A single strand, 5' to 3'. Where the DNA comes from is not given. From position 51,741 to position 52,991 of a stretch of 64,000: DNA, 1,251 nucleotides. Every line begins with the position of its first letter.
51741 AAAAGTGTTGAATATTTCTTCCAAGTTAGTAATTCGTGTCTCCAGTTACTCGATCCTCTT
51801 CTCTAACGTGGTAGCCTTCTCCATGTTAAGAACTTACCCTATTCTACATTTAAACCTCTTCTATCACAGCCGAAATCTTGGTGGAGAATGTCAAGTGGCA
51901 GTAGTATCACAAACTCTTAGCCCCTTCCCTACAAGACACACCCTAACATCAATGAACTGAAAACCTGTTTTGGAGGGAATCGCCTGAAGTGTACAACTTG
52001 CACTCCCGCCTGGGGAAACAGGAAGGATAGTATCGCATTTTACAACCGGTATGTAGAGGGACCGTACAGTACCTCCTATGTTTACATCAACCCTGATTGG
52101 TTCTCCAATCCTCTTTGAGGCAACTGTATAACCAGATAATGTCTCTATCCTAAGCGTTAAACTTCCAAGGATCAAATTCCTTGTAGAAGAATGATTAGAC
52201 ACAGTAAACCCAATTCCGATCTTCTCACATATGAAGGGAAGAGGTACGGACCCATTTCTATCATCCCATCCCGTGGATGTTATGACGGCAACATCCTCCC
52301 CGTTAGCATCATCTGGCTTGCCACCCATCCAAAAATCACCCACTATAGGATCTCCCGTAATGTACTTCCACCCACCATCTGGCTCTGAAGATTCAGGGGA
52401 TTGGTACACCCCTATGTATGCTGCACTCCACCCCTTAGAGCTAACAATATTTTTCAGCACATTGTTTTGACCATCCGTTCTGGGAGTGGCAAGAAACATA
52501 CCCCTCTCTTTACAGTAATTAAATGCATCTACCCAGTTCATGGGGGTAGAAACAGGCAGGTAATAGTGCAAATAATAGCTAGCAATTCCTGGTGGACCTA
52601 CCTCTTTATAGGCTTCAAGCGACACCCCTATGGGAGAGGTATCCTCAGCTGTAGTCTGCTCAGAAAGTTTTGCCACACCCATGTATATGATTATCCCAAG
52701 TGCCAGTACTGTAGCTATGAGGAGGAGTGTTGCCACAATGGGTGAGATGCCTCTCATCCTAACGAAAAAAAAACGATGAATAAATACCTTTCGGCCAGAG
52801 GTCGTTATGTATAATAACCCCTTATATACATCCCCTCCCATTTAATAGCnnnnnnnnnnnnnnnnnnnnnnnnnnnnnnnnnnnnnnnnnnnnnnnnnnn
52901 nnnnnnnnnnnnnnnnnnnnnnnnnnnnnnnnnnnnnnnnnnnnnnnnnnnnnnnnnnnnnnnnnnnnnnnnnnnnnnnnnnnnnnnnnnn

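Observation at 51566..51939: Relic 3-prime end of a third lectin-pilin paralog beside tRNA-Ser, forming a 36-nt direct repeat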

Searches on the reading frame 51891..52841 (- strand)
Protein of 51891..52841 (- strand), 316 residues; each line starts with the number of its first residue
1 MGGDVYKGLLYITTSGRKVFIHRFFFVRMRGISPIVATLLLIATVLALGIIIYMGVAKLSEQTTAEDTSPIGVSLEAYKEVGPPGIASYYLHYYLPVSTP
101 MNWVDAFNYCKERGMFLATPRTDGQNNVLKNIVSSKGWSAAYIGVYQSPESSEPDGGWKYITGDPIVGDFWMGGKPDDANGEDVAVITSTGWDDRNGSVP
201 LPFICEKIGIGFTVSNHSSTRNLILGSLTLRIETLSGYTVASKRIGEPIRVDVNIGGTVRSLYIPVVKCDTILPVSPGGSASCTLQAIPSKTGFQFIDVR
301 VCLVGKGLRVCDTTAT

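Call 11: search_protein_families(library=pfam, proteins=[window:51891-52841:-], max_evalue=0.01)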
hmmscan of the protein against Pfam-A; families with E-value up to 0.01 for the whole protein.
window:51891-52841:- (316 aa): 1 family
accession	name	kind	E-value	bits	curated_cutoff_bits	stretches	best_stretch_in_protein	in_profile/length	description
PF00059.27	Lectin_C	-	3.4e-11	44.3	22.6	1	100-207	2-107/107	Lectin C-type domain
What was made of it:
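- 51891..52757 (-): Gene A: intact lectin-pilin, 288 aa. The true start is MRGISP at 52757, not the upstream ATG at 52841. Pfam Lectin_C 44.3 bits (call 11).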

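Call 15: find_related_loci(query=A2, collection=genome_contigs, flank=10000)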
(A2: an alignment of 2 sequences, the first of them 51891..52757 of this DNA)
Query A2 (288 aa) in genome_contigs; peptide patterns used: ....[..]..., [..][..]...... (x = any residue, [..] = any of these).
60 stretches matched a pattern, but none encodes a relative of the query by tblastn (E <= 1e-3).

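Call 16: find_homologous_proteins(query=window:51891-52757:-, max_evalue=0.001)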
Query window:51891-52757:- (288 aa): 11 proteins with E <= 0.001 among 1877 candidates.
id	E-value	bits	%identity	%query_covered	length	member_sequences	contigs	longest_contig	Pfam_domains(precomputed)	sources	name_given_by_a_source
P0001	1.4e-189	646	99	100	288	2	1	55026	PF00059.28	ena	-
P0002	2.2e-153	528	82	100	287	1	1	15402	PF00059.28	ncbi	-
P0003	3.3e-84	301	50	99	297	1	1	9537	PF00059.28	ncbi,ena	-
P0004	1.4e-82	295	50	99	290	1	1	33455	PF00059.28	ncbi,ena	-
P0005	1.2e-81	292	49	99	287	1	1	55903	PF00059.28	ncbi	-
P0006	3.7e-74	268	47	99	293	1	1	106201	PF00059.28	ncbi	-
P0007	3.1e-73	265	47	100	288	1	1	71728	PF00059.28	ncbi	-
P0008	3.7e-71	258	46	99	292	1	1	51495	-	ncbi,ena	-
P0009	8.5e-70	253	43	99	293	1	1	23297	-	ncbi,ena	-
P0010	6.1e-64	234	42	99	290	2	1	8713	-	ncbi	-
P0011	4.4e-60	221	41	99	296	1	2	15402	-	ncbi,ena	-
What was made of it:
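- Closest known: Archaeal type IV pilin-like proteins. Different: The family has only 11 clusters among 5.8 billion proteins (call 16).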

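Call 17: find_encoding_contigs(protein=P0001, flank=10000, max_places=4)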
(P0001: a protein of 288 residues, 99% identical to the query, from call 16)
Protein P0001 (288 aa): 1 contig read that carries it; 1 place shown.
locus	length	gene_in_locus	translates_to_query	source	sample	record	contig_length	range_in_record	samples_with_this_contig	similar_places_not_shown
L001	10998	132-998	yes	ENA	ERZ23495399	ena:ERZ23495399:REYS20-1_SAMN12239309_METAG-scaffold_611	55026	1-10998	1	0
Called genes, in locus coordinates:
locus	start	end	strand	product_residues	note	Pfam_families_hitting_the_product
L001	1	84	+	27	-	?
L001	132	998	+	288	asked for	PF00059:Lectin_C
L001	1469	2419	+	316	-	-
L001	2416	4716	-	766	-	-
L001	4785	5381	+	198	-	PF00013:KH_1, PF21800:KH_KRR1_2nd, PF22891:KH_PNO1_2nd, PF00013:KH_1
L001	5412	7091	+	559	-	PF02518:HATPase_c, PF13589:HATPase_c_3, PF09239:Topo-VIb_trans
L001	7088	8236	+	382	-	PF04406:TP6A_N, PF21180:TOP6A-Spo11_Toprim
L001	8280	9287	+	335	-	-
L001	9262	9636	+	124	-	PF28505:DUF1699_N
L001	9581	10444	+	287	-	-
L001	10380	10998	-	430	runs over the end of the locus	-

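Call 18: find_encoding_contigs(protein=P0002, flank=10000, max_places=4)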
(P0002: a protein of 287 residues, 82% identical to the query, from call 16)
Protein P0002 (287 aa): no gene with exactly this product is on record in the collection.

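Call 19: find_encoding_contigs(protein=P0006, flank=10000, max_places=4)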
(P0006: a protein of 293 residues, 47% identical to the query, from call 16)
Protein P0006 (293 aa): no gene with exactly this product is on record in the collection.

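Call 21: find_encoding_contigs(protein=P0011, flank=10000, max_places=4)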
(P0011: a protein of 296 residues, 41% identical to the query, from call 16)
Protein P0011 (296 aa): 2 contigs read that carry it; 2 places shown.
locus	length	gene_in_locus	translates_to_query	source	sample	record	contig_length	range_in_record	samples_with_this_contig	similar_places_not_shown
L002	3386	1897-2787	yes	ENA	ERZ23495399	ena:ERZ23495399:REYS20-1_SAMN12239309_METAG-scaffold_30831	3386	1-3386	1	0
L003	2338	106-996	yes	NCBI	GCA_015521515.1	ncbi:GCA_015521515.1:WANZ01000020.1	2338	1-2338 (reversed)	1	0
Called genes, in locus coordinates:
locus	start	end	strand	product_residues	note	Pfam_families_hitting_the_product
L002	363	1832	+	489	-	-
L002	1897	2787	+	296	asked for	-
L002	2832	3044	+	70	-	PF09720:Unstab_antitox (faint)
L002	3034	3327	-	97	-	PF05016:ParE_toxin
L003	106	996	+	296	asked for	-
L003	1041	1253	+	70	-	PF09720:Unstab_antitox (faint)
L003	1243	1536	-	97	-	PF05016:ParE_toxin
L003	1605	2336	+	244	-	?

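Call 22: find_encoding_contigs(protein=P0008, flank=10000, max_places=4)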
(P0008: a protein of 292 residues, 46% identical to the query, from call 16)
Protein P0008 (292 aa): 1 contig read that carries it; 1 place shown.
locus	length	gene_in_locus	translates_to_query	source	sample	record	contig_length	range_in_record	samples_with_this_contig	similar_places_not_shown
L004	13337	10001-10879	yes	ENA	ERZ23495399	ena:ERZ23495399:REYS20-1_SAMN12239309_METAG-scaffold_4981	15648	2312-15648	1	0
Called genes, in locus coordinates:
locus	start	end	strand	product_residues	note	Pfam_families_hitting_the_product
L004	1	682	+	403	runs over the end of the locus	-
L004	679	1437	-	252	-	PF21350:Cas6_I-A, PF01881:Cas_Cas6_C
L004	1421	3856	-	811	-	PF00690:Cation_ATPase_N, PF00122:E1-E2_ATPase, PF00702:Hydrolase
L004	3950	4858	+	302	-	PF26233:NicX (faint), PF02073:Peptidase_M29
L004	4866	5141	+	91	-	PF01978:TrmB (weak), PF12802:MarR_2 (weak)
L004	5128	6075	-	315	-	PF00633:HHH (faint), PF10391:DNA_pol_lambd_f (weak), PF14520:HHH_5, PF00154:RecA_N, PF08423:Rad51, PF13481:AAA_25, PF06745:ATPase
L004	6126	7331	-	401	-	PF01336:tRNA_anti-codon, PF16900:REPA_OB_2 (faint), PF17244:CDC24_OB3 (faint)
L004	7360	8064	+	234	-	PF01416:PseudoU_synth_1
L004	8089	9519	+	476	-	PF01139:RtcB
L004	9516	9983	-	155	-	PF08915:tRNA-Thr_ED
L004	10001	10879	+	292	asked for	-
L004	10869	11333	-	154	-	PF04008:Adenosine_kin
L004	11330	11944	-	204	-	-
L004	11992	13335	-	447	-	?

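Call 30: find_related_loci(query=A4, collection=metagenome_contigs, flank=10000)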
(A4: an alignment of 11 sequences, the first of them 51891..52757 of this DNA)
Query A4 (288 aa) in metagenome_contigs; peptide patterns used: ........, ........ (x = any residue, [..] = any of these).
57 stretches matched a pattern, but none encodes a relative of the query by tblastn (E <= 1e-3).
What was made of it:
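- Tried and rejected: The family is absent from the GTDB representative genomes and from the JGI metagenome contigs (calls 15, 30).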

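Call 32: find_encoding_contigs(protein=P0009, flank=10000, max_places=3)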
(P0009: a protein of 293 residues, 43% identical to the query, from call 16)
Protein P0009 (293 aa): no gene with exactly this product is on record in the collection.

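Call 33: find_encoding_contigs(protein=P0004, flank=10000, max_places=3)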
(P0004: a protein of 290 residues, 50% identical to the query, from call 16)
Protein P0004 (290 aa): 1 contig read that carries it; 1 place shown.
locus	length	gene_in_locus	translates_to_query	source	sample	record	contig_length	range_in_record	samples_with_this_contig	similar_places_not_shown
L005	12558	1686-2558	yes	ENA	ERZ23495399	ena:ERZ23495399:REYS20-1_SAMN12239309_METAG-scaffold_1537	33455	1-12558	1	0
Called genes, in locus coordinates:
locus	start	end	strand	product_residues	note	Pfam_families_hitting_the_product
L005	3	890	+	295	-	?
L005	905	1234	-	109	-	PF05168:HEPN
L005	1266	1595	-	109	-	PF01909:NTP_transf_2, PF18765:Polbeta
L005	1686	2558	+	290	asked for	PF00059:Lectin_C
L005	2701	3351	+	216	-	PF00578:AhpC-TSA, PF08534:Redoxin, PF10417:1-cysPrx_C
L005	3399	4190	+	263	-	PF00696:AA_kinase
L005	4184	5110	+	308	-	PF22700:MVD-like_N, PF00288:GHMP_kinases_N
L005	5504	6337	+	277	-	PF13793:Pribosyltran_N, PF00156:Pribosyltran (weak)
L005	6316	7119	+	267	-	PF00850:Hist_deacetyl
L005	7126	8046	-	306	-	-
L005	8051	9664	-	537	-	PF03485:Arg_tRNA_synt_N, PF00750:tRNA-synt_1d, PF05746:DALR_1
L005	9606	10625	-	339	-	PF22082:TtuA_LIM_N (weak), PF01171:ATP_bind_3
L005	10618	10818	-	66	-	PF21965:SAMP2 (weak), PF02597:ThiS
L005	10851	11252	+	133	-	PF01951:Archease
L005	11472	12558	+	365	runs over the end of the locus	-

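Call 36: find_encoding_contigs(protein=P0005, flank=10000, max_places=3)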
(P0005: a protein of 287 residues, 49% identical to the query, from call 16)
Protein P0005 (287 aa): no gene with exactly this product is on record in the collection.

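Call 37: find_encoding_contigs(protein=P0003, flank=10000, max_places=3)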
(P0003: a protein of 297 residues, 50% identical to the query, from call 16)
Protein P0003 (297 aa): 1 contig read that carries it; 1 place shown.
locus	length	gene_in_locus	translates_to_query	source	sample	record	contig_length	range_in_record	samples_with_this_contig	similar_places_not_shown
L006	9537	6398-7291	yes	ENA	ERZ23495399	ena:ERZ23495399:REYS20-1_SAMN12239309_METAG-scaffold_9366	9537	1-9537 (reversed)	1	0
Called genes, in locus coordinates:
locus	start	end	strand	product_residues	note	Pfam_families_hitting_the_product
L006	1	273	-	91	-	?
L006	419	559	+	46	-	-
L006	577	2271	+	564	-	PF04055:Radical_SAM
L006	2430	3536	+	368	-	-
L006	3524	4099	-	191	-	-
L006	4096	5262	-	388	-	PF01676:Metalloenzyme, PF10143:PhosphMutase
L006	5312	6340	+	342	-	-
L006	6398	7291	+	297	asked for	PF00059:Lectin_C (weak)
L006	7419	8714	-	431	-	PF02788:RuBisCO_large_N, PF00016:RuBisCO_large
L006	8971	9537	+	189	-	?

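Call 45: search_protein_families(library=ncbifam, proteins=[window:51891-52757:-], max_evalue=1)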
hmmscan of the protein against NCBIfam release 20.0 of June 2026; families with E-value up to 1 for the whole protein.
window:51891-52757:- (288 aa): 2 families
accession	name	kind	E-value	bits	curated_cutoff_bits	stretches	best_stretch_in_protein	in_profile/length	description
TIGR02537.2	arch_flag_Nterm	domain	0.002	17.6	20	1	2-25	3-26/33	archaellin/type IV pilin N-terminal domain-containing protein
NF046073.1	UpsA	equivalog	0.005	17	130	1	1-26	1-26/136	pilin subunit UpsA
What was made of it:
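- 51891..52757 (-): TIGR02537 17.6 bits (call 45).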

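Call 65: predict_structure(alignment_id=A4)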
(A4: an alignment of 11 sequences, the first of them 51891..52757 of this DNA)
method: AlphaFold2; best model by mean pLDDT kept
length: 288 residues; sequences in the alignment: 11
mean_pLDDT: 79.1   pTM: 0.75
mean pLDDT of the five models: 79.1, 77.9, 75.0, 68.2, 66.6
residues with pLDDT >= 90: 78; 70-90: 133; 50-70: 62; < 50: 15
segments of 3 or more residues with pLDDT < 50: 29-40
pLDDT, mean of each block of 10 residues (from residue 1): 58 64 51 39 80 89 92 94 90 87 96 86 60 71 70 74 85 93 91 87 88 86 79 86 80 86 69 86 79
secondary structure, 60 per line:
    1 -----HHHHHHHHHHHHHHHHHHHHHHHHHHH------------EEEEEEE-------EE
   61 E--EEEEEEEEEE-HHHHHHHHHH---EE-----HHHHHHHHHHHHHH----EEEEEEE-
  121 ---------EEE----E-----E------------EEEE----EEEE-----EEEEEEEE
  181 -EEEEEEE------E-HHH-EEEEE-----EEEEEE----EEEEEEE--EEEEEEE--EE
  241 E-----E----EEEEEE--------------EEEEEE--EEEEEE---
elements in order: H6-32 E45-51 E59-61 E64-73 H75-84 H95-108 E113-119 E130-132 E156-159 E164-167 E173-180 E182-188 E201-205 E211-216 E221-227 E230-236 E239-241 E252-257 E272-277 E280-285
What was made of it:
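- On Archaeal type IV pilin (class III signal peptide, TIGR02537), for genes A and B: The model has a helix at residues 6-32 (call 65).
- Closest known: Archaeal type IV pilin-like proteins. Same: Genes A and B start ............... followed by a hydrophobic helix (calls 45, 65).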

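Call 67: fold_search(model_id=the predicted structure, library=pdb)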
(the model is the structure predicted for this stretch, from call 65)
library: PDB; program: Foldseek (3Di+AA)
matches with E <= 10: 1803; with E <= 0.001: 512
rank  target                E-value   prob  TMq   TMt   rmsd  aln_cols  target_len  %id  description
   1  4yli_D                6.2e-09  1.00  0.39  0.71   1.7       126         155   23  CL-K1 trimer (released 2015-04-08)
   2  2xr5                  7.3e-09  1.00  0.40  0.85   1.9       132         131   23  Crystal structure of the complex of the carbohydrate recognition domain of human DC-SIGN with pseudo dimannoside mimic. (released 2011-10-19)
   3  4yli_C                8.6e-09  1.00  0.39  0.72   1.6       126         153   24  CL-K1 trimer (released 2015-04-08)
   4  2xr6                  1.3e-08  1.00  0.40  0.85   1.9       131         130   23  Crystal structure of the complex of the carbohydrate recognition domain of human DC-SIGN with pseudo trimannoside mimic. (released 2011-10-19)
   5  9wtd_A                1.6e-08  1.00  0.40  0.81   2.3       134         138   25  Filament structure of human Reg3alpha (released 2026-02-11)
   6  1k9j_A                1.9e-08  1.00  0.40  0.85   1.9       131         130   23  Complex of DC-SIGNR and GlcNAc2Man3 (released 2001-12-21)
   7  1xar_A                1.9e-08  1.00  0.41  0.78   1.9       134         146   23  Crystal Structure of a fragment of DC-SIGNR (containing the carbohydrate recognition domain and two repeats of the nec (released 2004-11-16)
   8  1tdq_B                1.9e-08  1.00  0.38  0.83   2.1       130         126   22  Structural basis for the interactions between tenascins and the C-type lectin domains from lecticans: evidence for a c (released 2004-08-31)
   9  4yli_E                2.4e-08  1.00  0.38  0.72   2.6       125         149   24  CL-K1 trimer (released 2015-04-08)
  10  4yli_A                2.8e-08  1.00  0.39  0.71   1.6       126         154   24  CL-K1 trimer (released 2015-04-08)
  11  1xar_B                2.8e-08  1.00  0.40  0.78   2.6       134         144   23  Crystal Structure of a fragment of DC-SIGNR (containing the carbohydrate recognition domain and two repeats of the nec (released 2004-11-16)
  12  2ox9_B                3.0e-08  1.00  0.40  0.87   1.8       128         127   26  Mouse Scavenger Receptor C-type Lectin carbohydrate-recognition domain. (released 2007-04-03)
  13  8rcy                  3.0e-08  1.00  0.40  0.82   2.0       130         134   23  L-SIGN CRD in complex with Man84. (released 2024-10-16)
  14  4mth                  3.0e-08  1.00  0.38  0.76   2.9       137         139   23  Crystal structure of mature human RegIIIalpha (released 2013-11-27)
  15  1sl5_A                3.1e-08  1.00  0.40  0.84   1.9       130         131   24  Crystal Structure of DC-SIGN carbohydrate recognition domain complexed with LNFP III (Dextra L504). (released 2004-06-15)
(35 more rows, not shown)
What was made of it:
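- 51891..52757 (-): AlphaFold and Foldseek (calls 65, 67).
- On Lectin-pilin family of this lineage (genes A and B, P0001-P0011): A and B do meet this feature (calls 11, 45, 65, 67).
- On C-type lectin domain (PF00059), for genes A and B: Foldseek hits to CL-K1 and DC-SIGN carbohydrate-recognition domains, E from 6e-9, target-normalised TM 0.71-0.88 (call 67).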
